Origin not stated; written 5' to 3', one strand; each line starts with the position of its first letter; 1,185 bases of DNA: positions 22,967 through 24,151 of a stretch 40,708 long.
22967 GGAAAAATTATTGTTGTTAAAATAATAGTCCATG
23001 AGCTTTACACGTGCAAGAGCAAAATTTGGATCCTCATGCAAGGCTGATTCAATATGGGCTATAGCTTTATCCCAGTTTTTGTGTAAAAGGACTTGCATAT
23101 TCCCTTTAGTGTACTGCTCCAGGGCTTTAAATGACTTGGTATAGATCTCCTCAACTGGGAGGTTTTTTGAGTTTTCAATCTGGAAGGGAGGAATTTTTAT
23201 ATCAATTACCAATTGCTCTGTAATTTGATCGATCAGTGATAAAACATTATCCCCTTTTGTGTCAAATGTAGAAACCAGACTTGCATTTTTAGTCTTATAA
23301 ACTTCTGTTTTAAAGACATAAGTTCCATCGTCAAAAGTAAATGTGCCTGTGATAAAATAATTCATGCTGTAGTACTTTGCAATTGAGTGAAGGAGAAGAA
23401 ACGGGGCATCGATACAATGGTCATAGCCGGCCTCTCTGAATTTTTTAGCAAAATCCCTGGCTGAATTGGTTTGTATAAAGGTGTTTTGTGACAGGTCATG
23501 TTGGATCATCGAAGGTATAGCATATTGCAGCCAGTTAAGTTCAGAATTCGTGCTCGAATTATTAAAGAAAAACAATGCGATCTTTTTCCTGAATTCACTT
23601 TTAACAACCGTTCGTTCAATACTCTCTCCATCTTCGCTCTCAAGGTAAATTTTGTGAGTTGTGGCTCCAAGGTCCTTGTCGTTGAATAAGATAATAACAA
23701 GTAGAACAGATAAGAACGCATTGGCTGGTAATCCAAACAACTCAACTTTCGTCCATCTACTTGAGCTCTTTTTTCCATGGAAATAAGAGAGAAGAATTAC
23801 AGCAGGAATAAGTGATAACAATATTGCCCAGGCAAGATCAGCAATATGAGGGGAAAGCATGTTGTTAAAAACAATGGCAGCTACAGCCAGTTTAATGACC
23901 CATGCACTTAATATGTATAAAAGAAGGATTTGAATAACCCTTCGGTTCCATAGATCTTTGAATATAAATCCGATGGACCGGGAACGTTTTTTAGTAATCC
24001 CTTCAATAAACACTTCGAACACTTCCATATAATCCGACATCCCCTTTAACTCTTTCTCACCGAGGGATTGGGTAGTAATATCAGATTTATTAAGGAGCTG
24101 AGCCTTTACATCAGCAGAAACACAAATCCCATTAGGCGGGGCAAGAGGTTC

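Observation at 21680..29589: HK-RR-cyclase-cyclase module: tandem paralogous N-terminal class-III nucleotidyl cyclase / 3-TM / giant TPR proteins downstream of a two-component system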

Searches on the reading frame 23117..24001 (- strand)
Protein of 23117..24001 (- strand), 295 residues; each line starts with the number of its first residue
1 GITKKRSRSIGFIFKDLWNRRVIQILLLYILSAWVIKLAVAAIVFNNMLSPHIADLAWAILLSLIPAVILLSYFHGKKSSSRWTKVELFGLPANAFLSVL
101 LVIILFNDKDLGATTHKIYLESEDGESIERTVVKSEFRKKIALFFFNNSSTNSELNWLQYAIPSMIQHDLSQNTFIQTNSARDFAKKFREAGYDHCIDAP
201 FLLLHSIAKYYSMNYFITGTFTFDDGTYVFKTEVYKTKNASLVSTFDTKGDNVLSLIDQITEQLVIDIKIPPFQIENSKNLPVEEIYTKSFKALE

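Call 77: search_protein_representatives(protein=window:23117-24001:-)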
Query: 295 residues. Proteins with E-value up to 0.001 (for the whole library): 926; up to 1e-10: 628; up to 1e-30: 259. The best 150 are listed.
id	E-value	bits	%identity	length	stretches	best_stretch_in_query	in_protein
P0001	9.9e-130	448.4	100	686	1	88-295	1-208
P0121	1.3e-91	323.4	51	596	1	1-295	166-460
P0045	2.4e-86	306.0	47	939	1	1-295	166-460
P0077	1.9e-83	296.5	45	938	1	1-295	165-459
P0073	8.8e-83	294.3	45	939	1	1-295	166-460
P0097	3.6e-73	262.8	43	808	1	1-295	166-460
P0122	3.5e-66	239.9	41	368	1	22-294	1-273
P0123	3.7e-65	236.5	46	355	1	64-295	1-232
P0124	3.7e-64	233.2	40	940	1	5-294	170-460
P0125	1.6e-63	231.1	41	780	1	12-295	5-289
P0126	4.6e-62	226.4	39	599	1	5-293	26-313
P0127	1.5e-61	224.7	41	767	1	12-293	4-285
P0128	9.8e-61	222.0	39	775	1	9-294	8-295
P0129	4.4e-60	219.9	40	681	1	13-293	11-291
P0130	3.4e-59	217.0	36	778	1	14-292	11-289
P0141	1.2e-55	205.4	35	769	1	15-293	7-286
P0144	2.5e-55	204.3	38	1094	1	13-294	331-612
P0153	5.4e-54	199.9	35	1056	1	5-294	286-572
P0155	5.5e-53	196.6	39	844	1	13-295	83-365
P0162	1.1e-51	192.3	37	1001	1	7-294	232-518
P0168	5.8e-51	190.0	34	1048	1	11-294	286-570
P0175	1.1e-49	185.8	35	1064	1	12-294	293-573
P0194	6.6e-46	173.4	34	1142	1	19-294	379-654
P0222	6.7e-44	166.8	35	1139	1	25-294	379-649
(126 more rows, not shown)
